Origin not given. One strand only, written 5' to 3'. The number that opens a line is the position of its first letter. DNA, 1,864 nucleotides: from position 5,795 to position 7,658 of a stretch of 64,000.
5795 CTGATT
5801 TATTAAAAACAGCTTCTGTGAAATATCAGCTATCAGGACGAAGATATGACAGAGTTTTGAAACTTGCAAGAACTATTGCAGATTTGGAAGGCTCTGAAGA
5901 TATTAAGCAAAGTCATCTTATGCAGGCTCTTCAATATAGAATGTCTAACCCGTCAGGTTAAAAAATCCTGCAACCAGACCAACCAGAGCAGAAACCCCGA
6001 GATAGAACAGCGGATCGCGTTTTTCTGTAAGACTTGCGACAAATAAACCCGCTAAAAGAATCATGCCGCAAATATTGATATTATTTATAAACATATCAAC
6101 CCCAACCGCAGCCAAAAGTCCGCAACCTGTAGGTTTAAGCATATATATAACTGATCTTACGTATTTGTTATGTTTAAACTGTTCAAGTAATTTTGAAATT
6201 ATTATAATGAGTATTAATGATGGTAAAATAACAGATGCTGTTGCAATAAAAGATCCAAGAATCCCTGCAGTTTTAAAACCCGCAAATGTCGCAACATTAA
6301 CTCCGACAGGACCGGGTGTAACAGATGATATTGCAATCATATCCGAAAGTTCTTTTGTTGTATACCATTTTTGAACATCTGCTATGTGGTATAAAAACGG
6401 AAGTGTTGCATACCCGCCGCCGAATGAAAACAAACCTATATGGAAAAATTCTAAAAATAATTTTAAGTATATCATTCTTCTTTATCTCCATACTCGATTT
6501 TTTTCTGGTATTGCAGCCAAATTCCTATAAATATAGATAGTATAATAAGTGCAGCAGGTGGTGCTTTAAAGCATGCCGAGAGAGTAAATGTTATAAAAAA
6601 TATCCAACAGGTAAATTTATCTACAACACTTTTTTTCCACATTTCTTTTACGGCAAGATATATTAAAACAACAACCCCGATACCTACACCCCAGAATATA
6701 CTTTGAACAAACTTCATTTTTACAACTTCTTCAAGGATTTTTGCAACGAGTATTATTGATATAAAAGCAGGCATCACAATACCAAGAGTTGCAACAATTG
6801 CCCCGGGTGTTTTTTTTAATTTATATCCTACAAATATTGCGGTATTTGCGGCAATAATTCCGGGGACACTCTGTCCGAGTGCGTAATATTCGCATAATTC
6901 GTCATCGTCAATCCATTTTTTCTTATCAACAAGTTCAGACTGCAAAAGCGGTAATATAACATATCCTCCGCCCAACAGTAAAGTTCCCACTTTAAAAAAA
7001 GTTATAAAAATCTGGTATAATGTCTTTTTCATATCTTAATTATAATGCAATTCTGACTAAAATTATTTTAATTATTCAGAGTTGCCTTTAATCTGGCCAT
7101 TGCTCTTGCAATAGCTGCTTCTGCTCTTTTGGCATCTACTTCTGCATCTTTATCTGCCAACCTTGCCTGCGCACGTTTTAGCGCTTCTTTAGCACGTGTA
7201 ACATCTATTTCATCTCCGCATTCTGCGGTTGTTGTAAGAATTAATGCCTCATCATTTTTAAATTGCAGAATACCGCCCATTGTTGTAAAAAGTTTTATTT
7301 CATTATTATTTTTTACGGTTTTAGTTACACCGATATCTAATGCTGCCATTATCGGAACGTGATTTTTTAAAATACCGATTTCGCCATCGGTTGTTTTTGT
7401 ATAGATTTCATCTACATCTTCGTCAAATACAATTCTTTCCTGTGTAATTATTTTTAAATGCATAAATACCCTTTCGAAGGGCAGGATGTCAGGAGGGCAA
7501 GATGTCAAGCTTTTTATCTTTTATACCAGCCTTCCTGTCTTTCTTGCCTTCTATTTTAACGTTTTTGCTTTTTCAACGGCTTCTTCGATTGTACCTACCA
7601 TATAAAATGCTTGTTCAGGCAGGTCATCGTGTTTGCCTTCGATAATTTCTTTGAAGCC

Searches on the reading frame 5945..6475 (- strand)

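Call 33: search_protein_families(library=pfam, max_evalue=0.00001, proteins=[window:5945-6475:-])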
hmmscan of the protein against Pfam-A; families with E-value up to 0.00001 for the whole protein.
window:5945-6475:- (176 aa): 1 family
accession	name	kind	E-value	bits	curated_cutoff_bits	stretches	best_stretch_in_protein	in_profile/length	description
PF02417.20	Chromate_transp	-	2.6e-42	145.1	28.6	1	4-167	1-166/166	Chromate transporter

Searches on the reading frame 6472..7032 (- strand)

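Call 33: search_protein_families(library=pfam, max_evalue=0.00001, proteins=[window:6472-7032:-])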
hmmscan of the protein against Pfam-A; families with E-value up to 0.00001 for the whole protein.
window:6472-7032:- (186 aa): 1 family
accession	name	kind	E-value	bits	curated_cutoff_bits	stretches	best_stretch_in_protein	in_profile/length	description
PF02417.20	Chromate_transp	-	1e-45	156.2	28.6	1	7-171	2-166/166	Chromate transporter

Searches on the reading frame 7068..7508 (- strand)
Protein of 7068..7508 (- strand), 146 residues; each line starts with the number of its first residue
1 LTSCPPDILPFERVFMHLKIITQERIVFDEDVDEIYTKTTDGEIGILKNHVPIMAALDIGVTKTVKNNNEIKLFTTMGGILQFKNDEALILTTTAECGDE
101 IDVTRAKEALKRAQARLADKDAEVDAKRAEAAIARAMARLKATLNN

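Call 33: search_protein_families(library=pfam, max_evalue=0.00001, proteins=[window:7068-7508:-])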
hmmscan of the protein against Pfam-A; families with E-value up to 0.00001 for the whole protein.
window:7068-7508:- (146 aa): 2 families
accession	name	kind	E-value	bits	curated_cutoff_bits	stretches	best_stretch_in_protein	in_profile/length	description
PF02823.21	ATP-synt_DE_N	-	4.1e-22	78.4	27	1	16-95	1-80/80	ATP synthase, Delta/Epsilon chain, beta-sandwich domain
PF00401.25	ATP-synt_DE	-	6.3e-12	45.9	24.6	1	99-142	1-45/47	ATP synthase, Delta/Epsilon chain, long alpha-helix domain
